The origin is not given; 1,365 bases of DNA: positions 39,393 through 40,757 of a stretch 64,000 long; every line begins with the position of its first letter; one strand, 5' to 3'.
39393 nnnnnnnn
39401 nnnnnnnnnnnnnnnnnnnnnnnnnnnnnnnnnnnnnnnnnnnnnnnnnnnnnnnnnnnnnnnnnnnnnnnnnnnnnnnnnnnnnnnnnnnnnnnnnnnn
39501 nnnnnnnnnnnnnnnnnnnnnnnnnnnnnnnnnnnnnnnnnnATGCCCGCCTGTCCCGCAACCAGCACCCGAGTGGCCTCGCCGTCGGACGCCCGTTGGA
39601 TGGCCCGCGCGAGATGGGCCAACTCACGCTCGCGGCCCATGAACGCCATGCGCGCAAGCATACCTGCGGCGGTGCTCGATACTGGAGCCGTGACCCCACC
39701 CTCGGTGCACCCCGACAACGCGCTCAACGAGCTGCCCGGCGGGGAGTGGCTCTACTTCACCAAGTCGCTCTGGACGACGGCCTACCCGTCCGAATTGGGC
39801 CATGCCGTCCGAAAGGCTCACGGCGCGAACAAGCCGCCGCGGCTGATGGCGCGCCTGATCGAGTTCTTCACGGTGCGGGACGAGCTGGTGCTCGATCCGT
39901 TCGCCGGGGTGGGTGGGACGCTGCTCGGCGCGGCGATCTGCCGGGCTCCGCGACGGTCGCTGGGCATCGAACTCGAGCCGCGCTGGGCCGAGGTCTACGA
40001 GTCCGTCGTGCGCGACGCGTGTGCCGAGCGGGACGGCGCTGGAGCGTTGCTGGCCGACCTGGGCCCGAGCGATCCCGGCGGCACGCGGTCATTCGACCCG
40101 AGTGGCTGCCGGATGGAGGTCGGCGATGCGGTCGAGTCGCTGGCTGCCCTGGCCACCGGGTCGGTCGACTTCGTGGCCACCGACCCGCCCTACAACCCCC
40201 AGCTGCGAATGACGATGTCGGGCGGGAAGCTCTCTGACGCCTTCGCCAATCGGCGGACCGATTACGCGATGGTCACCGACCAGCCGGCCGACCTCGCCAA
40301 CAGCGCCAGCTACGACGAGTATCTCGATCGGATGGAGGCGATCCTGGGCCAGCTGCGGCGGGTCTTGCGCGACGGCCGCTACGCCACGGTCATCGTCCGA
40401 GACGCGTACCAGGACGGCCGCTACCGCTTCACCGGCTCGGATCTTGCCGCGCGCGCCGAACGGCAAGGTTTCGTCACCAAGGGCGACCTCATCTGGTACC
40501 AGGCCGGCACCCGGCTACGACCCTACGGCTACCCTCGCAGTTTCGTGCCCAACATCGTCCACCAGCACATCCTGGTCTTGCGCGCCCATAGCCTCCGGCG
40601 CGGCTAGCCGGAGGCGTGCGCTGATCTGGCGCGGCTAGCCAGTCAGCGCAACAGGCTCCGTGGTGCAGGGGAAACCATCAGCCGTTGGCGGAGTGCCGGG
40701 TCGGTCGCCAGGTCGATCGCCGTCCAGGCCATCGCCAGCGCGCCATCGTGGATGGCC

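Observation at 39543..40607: Orphan, apparently circularly permuted DPPY amino-methyltransferase overlapping the 5' end of a LAL/STAND regulator gene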

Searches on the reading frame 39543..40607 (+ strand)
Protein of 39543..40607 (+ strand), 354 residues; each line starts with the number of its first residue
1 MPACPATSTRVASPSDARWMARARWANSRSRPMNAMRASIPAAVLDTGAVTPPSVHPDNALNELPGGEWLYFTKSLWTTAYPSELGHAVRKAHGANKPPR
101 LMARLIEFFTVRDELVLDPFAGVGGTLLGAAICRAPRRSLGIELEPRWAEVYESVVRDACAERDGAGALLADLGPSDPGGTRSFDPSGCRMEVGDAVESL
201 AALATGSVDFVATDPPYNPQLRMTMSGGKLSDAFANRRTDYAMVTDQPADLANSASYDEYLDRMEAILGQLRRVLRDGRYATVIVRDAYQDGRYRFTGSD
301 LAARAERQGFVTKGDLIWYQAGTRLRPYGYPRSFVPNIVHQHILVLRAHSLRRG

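Call 3: search_protein_families(library=pfam, proteins=[window:39543-40607:+], max_evalue=0.01)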
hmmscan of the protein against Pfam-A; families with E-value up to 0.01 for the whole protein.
window:39543-40607:+ (354 aa): 3 families
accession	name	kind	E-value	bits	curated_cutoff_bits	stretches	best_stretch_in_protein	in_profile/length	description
PF01555.25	N6_N4_Mtase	-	7.4e-21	75.5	26.7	2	74-150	141-217/221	DNA methylase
PF01170.24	UPF0020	-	0.0012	19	22.3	0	199-236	114-150/197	RMKL-like, methyltransferase domain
PF03602.21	Cons_hypoth95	-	0.007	16.5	24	0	193-221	97-127/182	Conserved hypothetical protein 95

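Call 4: search_protein_families(library=ncbifam, proteins=[window:39543-40607:+], max_evalue=0.1)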
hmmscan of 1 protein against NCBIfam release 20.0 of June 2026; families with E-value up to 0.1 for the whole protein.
window:39543-40607:+ (354 aa): 4 families
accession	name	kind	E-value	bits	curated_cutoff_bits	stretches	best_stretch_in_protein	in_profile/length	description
NF050803.1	DnaMtaseCcrMCaul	equivalog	3.3e-16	59.1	830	2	89-157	182-248/350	adenine-specific DNA-methyltransferase CcrM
NF010253.0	PRK13699.1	subfamily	3e-11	43.5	244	1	90-148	141-197/226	DNA methyltransferase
NF008572.0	PRK11524.1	equivalog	2.7e-09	36.6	292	2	92-146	194-246/294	adenine-specific DNA-methyltransferase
TIGR01177.1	TIGR01177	hypoth_equivalog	9.6e-06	25.1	316.55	0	99-132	168-202/330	TIGR01177 family methyltransferase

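Call 5: search_solved_structures(query=window:39543-40607:+, max_evalue=1, show_alignments=3)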
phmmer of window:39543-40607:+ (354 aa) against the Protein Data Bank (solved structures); distinct sequences matched with E-value up to 1: 16.
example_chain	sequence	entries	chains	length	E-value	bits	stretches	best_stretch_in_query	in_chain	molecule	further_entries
2zie_A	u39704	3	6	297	1.5e-16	63.7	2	62-152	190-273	Putative modification methylase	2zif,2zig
6pbd_A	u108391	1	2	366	6.4e-11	45.2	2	88-151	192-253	Modification methylase CcrMI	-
8urk_A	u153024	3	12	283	1.5e-05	27.5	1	66-152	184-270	Methyltransferase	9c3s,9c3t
8s9n_A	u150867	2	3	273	1.7e-05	27.4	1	90-153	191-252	DNA cytosine-N4 methyltransferase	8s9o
8s9m_A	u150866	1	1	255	1.9e-05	27.2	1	90-153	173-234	DNA cytosine-N4 methyltransferase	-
9c3u_A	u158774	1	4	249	0.00016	24.1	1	65-150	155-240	Methyltransferase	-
5hfj_A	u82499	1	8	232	0.00066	22.1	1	91-149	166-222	Adenine specific DNA methyltransferase (DpnA)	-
5hek_A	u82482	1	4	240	0.00073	22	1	91-149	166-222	Adenine specific DNA methyltransferase (DpnA)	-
1boo_A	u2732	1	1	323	0.0016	20.9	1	91-149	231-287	PROTEIN (N-4 CYTOSINE-SPECIFIC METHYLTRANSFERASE PVU II)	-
1eg2_A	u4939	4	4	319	0.0048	19.3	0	89-154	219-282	MODIFICATION METHYLASE RSRI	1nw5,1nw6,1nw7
1nw8_A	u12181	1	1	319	0.01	18.2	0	89-154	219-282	MODIFICATION METHYLASE RSRI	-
5e71_A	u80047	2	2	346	0.016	17.5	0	99-154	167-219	N2, N2-dimethylguanosine tRNA methyltransferase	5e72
7bbw_A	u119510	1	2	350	0.77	12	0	261-342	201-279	Transaldolase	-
3clm_A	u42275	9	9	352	0.79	12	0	261-342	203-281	Transaldolase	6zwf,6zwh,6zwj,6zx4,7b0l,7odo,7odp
7bbx_A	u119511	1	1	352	0.79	12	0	261-342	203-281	Transaldolase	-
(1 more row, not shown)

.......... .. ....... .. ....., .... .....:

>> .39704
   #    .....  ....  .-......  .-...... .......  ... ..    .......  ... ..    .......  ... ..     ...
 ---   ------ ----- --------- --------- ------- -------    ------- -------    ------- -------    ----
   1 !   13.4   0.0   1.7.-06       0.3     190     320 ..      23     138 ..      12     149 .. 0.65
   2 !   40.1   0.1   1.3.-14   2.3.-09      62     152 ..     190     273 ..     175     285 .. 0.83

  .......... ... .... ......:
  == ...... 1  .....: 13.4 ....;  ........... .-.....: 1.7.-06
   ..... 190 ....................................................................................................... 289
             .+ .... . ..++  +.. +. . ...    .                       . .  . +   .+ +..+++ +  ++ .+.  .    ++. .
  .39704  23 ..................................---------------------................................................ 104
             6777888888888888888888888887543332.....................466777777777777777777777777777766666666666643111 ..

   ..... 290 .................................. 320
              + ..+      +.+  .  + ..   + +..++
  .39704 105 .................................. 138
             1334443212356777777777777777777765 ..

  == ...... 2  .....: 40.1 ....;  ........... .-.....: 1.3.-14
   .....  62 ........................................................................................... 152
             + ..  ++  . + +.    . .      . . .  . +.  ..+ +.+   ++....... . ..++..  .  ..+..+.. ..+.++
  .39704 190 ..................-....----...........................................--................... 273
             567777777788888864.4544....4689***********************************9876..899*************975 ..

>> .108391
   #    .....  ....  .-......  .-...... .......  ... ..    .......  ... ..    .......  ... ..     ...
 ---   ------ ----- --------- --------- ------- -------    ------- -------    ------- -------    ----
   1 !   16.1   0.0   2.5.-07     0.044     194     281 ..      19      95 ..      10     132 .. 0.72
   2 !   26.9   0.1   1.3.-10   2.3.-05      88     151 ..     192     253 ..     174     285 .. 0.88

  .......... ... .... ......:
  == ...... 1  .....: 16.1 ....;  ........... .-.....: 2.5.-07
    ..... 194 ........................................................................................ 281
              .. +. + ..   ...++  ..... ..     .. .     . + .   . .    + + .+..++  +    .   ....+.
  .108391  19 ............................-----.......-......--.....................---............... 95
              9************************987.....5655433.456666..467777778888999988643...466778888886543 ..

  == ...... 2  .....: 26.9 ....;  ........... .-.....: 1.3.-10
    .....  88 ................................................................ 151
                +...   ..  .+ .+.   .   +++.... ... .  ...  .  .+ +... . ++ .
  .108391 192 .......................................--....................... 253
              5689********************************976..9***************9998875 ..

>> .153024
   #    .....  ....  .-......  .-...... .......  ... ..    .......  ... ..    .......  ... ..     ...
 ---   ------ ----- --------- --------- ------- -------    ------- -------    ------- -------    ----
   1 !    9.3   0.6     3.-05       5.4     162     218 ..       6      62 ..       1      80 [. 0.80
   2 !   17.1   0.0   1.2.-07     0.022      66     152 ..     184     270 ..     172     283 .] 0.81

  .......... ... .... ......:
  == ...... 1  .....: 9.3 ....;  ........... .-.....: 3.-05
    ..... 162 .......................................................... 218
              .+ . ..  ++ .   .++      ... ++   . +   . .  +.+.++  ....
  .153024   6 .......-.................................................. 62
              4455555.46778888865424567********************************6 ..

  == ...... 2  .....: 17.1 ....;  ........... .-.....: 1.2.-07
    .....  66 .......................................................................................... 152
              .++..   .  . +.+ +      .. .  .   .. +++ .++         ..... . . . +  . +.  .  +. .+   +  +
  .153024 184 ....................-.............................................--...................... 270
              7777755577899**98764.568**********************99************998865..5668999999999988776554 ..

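Call 6: find_homologous_proteins(query=window:39543-40607:+, max_evalue=0.001)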
Query window:39543-40607:+ (354 aa): 4675 proteins with E <= 0.001 among 8000 candidates; the best 120 are listed.
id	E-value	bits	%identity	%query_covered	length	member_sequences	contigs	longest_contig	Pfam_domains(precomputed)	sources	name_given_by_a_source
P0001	1.5e-207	707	100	88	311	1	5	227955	PF01555.25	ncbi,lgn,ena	-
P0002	1.2e-167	576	83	84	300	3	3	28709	PF01555.25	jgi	-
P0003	1.2e-165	569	84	83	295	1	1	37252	PF01555.25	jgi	-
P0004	1.5e-165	569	83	83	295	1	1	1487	PF01555.25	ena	-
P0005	2.1e-165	568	83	84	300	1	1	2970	PF01555.25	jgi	jgi:DNA modification methylase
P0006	2.2e-165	568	83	83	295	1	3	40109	PF01555.25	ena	-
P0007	2.3e-165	568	83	84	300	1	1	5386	PF01555.25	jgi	jgi:DNA modification methylase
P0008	8.7e-165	566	82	84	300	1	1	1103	PF01555.25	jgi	jgi:DNA modification methylase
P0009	1.2e-164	566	85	83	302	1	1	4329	PF01555.25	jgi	jgi:DNA modification methylase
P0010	1.9e-164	565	85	83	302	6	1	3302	PF01555.25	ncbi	-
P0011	2.4e-164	565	83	83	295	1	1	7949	PF01555.25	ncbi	-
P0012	3.0e-164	564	83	83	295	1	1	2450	PF01555.25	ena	-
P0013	3.1e-164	564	83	83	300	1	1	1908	PF01555.25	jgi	-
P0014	1.4e-163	562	84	83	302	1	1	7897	PF01555.25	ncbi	-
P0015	1.7e-163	562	82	83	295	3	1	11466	PF01555.25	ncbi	-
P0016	2.0e-163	562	82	83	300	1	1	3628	PF01555.25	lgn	-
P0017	2.2e-163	561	84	83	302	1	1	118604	PF01555.25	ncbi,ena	-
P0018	5.4e-163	560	85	83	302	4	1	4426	PF01555.25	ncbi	-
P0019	5.4e-163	560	84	82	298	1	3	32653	PF01555.25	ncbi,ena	-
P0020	7.5e-163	560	80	84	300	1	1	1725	PF01555.25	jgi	jgi:DNA modification methylase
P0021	7.8e-163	560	82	83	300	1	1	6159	PF01555.25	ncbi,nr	ncbi:MAG: hypothetical protein H0U11_04725 [Chloroflexi bacterium]|nr:hypothetical protein [Chlorofl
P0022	2.3e-162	558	83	83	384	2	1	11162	PF01555.25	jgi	jgi:DNA modification methylase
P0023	4.2e-162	557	82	84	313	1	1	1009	PF01555.25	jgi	jgi:DNA modification methylase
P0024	5.1e-162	557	80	84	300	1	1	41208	PF01555.25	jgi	jgi:DNA modification methylase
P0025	5.3e-162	557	77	89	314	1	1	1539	PF01555.25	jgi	jgi:DNA modification methylase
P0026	5.5e-162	557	82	83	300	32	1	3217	PF01555.25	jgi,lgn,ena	-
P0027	7.1e-162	557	82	83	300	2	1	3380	PF01555.25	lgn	-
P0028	9.4e-162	556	82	83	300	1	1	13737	PF01555.25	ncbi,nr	ncbi:MAG: site-specific DNA-methyltransferase [Chloroflexota bacterium]|nr:site-specific DNA-methylt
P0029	1.1e-161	556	83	83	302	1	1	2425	PF01555.25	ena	-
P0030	2.1e-161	555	81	84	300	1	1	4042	PF01555.25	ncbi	ncbi:MAG: DNA methyltransferase [Candidatus Limnocylindrales bacterium]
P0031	2.4e-161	555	80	84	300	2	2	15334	PF01555.25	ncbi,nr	ncbi:MAG: site-specific DNA-methyltransferase [Chloroflexota bacterium]|nr:site-specific DNA-methylt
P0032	2.4e-161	555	83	83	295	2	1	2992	PF01555.25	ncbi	-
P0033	3.9e-161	554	82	83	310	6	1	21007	PF01555.25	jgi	jgi:DNA modification methylase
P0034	4.5e-161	554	83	83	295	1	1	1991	PF01555.25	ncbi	-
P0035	4.7e-161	554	83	83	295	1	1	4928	PF01555.25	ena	-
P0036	5.1e-161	554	80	84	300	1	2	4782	PF01555.25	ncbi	-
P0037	6.0e-161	553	82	83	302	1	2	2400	PF01555.25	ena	-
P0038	8.7e-161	553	79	86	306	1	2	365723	PF01555.25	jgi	jgi:DNA modification methylase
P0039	1.0e-160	553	79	85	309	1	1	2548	PF01555.25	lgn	-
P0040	1.9e-160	552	80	86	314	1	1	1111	PF01555.25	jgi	jgi:DNA modification methylase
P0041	3.7e-160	551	81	83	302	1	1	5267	PF01555.25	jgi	jgi:DNA modification methylase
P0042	3.7e-160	551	82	83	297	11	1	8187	PF01555.25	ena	-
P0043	6.6e-160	550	81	83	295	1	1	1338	PF01555.25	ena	-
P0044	7.1e-160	550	77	89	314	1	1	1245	PF01555.25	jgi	jgi:DNA modification methylase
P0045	7.1e-160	550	81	84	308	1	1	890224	PF01555.25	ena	-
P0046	7.2e-160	550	82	84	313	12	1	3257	PF01555.25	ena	-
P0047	9.7e-160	550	81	83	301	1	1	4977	PF01555.25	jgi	jgi:DNA modification methylase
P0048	1.0e-159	549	80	85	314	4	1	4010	PF01555.25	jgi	jgi:DNA modification methylase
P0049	1.1e-159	549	82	84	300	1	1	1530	PF01555.25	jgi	jgi:DNA modification methylase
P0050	1.1e-159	549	79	86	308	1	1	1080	PF01555.25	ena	-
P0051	2.7e-159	548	81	83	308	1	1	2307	PF01555.25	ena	-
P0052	3.0e-159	548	80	84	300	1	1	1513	PF01555.25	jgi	jgi:DNA modification methylase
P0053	3.4e-159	548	81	83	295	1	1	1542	PF01555.25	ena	-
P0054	3.5e-159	548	80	83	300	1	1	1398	PF01555.25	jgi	jgi:DNA modification methylase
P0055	4.7e-159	547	81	83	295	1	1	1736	PF01555.25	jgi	jgi:DNA modification methylase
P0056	5.6e-159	547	80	84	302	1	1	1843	PF01555.25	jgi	jgi:DNA modification methylase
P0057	5.9e-159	547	80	84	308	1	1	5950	PF01555.25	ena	-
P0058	6.9e-159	547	79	86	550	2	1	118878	PF01555.25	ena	-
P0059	7.5e-159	547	80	84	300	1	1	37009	PF01555.25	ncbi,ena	-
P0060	7.6e-159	547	79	85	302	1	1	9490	PF01555.25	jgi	jgi:DNA modification methylase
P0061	8.7e-159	546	79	84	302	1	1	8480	PF01555.25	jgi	jgi:DNA modification methylase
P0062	9.0e-159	546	81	83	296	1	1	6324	PF01555.25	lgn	-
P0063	9.2e-159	546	79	86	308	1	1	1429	PF01555.25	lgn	-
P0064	9.3e-159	546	81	83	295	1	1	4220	PF01555.25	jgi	jgi:DNA modification methylase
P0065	1.0e-158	546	82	83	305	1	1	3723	PF01555.25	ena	-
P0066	1.1e-158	546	80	83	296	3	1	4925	PF01555.25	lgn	-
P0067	1.2e-158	546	79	84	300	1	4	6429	PF01555.25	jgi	jgi:DNA modification methylase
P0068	1.3e-158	546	80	84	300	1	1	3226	PF01555.25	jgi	jgi:DNA modification methylase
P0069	1.3e-158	546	80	83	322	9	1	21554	PF01555.25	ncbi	ncbi:MAG: DNA methyltransferase [Candidatus Limnocylindrales bacterium]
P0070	1.4e-158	546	80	83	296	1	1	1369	PF01555.25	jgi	jgi:DNA modification methylase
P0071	1.7e-158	545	80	84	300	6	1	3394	PF01555.25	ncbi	-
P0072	1.8e-158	545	81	83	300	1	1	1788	PF01555.25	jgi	jgi:DNA modification methylase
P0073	1.9e-158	545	82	83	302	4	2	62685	PF01555.25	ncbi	ncbi:MAG: DNA methyltransferase [Candidatus Limnocylindrales bacterium]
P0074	2.2e-158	545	78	86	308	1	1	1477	PF01555.25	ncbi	-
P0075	2.3e-158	545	75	90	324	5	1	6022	PF01555.25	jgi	-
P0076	2.4e-158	545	78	85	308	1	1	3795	PF01555.25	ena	-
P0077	2.4e-158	545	79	86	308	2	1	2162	PF01555.25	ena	-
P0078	2.4e-158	545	78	86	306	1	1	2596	PF01555.25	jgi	jgi:DNA modification methylase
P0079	3.0e-158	545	82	83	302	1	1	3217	PF01555.25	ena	-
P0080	3.2e-158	545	82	84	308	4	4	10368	PF01555.25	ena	-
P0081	3.4e-158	544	81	83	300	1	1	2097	PF01555.25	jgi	jgi:DNA modification methylase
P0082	3.7e-158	544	80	83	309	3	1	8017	PF01555.25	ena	-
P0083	4.5e-158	544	79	86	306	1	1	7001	PF01555.25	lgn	-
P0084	4.9e-158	544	80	83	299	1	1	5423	PF01555.25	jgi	jgi:DNA modification methylase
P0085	5.0e-158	544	81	83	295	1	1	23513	PF01555.25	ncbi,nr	ncbi:MAG TPA: DNA methyltransferase [Candidatus Limnocylindrales bacterium]|nr:DNA methyltransferase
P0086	5.9e-158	544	81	83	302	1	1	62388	PF01555.25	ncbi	-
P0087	6.0e-158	544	79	86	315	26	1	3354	PF01555.25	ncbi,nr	ncbi:MAG TPA: DNA methyltransferase [Candidatus Saccharimonadia bacterium]|nr:DNA methyltransferase 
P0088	6.0e-158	544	82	83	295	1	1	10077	PF01555.25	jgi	jgi:DNA modification methylase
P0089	6.1e-158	544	80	85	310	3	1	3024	PF01555.25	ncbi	ncbi:DNA methyltransferase [soil metagenome]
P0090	6.3e-158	544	71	98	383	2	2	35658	PF01555.25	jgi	-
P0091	6.9e-158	543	82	84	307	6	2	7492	PF01555.25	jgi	jgi:DNA modification methylase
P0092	7.0e-158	543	80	85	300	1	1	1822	PF01555.25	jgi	jgi:DNA modification methylase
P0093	7.0e-158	543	81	83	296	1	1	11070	PF01555.25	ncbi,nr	ncbi:MAG TPA: DNA methyltransferase [Candidatus Limnocylindrales bacterium]|nr:DNA methyltransferase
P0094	7.0e-158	543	81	83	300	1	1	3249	PF01555.25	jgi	jgi:DNA modification methylase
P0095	7.3e-158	543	80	84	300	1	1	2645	PF01555.25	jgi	jgi:DNA modification methylase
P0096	7.5e-158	543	77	89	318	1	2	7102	PF01555.25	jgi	jgi:DNA modification methylase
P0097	7.8e-158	543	79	85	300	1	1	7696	PF01555.25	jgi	jgi:DNA modification methylase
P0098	9.6e-158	543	82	83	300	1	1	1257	PF01555.25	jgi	jgi:DNA modification methylase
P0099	1.1e-157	543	81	83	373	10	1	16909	PF01555.25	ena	-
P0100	1.2e-157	543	80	84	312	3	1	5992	PF01555.25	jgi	jgi:DNA modification methylase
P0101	1.3e-157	543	80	83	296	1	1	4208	PF01555.25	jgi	jgi:DNA modification methylase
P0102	1.3e-157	542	79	84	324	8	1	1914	PF01555.25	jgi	-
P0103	1.8e-157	542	82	83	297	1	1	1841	PF01555.25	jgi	jgi:DNA modification methylase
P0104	2.0e-157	542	79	85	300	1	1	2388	PF01555.25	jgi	jgi:DNA modification methylase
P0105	2.2e-157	542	79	83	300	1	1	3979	PF01555.25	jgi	jgi:DNA modification methylase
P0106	2.3e-157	542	80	84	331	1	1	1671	PF01555.25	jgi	jgi:DNA modification methylase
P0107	2.7e-157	541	80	83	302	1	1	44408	PF01555.25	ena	-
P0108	3.0e-157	541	78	84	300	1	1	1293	PF01555.25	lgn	-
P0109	3.5e-157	541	81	83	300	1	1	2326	PF01555.25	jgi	-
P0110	3.5e-157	541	79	84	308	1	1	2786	PF01555.25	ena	-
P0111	3.6e-157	541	79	84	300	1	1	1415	PF01555.25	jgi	jgi:DNA modification methylase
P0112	3.6e-157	541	81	83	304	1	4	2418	PF01555.25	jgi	jgi:DNA modification methylase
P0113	3.8e-157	541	81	83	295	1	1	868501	PF01555.25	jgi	jgi:DNA modification methylase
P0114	3.8e-157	541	81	83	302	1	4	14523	PF01555.25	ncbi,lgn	-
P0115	4.6e-157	541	79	84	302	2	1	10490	PF01555.25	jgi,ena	-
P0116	4.8e-157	541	81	84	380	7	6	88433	PF01555.25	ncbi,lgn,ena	-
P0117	4.9e-157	541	80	84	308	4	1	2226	PF01555.25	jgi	jgi:DNA modification methylase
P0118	4.9e-157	541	79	84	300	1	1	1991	PF01555.25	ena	-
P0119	7.8e-157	540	82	83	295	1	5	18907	PF01555.25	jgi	jgi:DNA modification methylase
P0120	8.1e-157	540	78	84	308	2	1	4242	PF01555.25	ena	-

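Call 10: find_encoding_contigs(protein=P0045, flank=6000, max_places=2)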
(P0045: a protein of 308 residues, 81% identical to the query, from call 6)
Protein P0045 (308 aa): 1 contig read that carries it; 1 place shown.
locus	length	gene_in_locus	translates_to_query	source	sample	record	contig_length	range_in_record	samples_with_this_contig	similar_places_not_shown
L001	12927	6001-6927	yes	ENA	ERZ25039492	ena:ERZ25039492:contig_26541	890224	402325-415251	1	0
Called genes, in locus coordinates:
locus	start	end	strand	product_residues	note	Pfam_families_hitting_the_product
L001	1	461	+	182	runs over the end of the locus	PF00702:Hydrolase, PF13419:HAD_2, PF13242:Hydrolase_like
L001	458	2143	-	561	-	PF03816:LytR_cpsA_psr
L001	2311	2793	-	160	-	PF13473:Cupredoxin_1 (weak), PF00127:Copper-bind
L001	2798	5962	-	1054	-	PF13191:AAA_16, PF00196:GerE, PF08281:Sigma70_r4_2 (weak)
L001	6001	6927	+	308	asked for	PF01555:N6_N4_Mtase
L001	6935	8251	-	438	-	-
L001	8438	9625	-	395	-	PF01546:Peptidase_M20 (weak), PF07687:M20_dimer (weak)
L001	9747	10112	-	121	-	-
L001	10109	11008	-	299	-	PF00266:Aminotran_5 (faint)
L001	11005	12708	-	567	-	PF04675:DNA_ligase_A_N, PF01068:DNA_ligase_A_M, PF04679:DNA_ligase_A_C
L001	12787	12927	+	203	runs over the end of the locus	PF13302:Acetyltransf_3, PF13420:Acetyltransf_4, PF13523:Acetyltransf_8 (weak), PF00583:Acetyltransf_1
